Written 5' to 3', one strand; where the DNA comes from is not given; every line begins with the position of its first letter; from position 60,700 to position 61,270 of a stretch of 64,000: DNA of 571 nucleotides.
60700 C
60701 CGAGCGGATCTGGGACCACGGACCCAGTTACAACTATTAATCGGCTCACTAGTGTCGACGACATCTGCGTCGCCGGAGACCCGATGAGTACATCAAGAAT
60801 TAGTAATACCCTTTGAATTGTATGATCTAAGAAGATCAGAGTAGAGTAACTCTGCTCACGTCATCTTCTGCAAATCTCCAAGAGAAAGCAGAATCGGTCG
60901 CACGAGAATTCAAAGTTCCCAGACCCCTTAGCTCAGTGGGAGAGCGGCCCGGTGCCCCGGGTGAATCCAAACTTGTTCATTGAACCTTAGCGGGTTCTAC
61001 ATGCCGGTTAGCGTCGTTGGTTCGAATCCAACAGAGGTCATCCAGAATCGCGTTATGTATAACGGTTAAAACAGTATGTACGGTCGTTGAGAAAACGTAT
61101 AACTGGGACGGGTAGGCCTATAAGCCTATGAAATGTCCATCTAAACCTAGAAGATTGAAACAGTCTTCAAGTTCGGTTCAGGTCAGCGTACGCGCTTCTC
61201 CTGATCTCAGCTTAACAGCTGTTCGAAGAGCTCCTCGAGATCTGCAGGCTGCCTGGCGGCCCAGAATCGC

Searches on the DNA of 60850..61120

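Call 70: search_rna_families(source=window, start=60850, end=61120, threshold=evalue, max_evalue=1, show_alignments=1)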
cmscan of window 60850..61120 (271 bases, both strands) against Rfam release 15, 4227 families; matches with E-value up to 1: 2.
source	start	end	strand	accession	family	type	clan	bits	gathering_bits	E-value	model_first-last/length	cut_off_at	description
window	60922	61040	+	RF00005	tRNA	Gene; tRNA;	CL00001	39.8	29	2.7e-07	1-71/71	no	tRNA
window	60850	60978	-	RF02193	TCL6_3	Gene; lncRNA;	-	13.5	40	0.92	1-139/139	no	T-cell leukemia/lymphoma 6 conserved region 3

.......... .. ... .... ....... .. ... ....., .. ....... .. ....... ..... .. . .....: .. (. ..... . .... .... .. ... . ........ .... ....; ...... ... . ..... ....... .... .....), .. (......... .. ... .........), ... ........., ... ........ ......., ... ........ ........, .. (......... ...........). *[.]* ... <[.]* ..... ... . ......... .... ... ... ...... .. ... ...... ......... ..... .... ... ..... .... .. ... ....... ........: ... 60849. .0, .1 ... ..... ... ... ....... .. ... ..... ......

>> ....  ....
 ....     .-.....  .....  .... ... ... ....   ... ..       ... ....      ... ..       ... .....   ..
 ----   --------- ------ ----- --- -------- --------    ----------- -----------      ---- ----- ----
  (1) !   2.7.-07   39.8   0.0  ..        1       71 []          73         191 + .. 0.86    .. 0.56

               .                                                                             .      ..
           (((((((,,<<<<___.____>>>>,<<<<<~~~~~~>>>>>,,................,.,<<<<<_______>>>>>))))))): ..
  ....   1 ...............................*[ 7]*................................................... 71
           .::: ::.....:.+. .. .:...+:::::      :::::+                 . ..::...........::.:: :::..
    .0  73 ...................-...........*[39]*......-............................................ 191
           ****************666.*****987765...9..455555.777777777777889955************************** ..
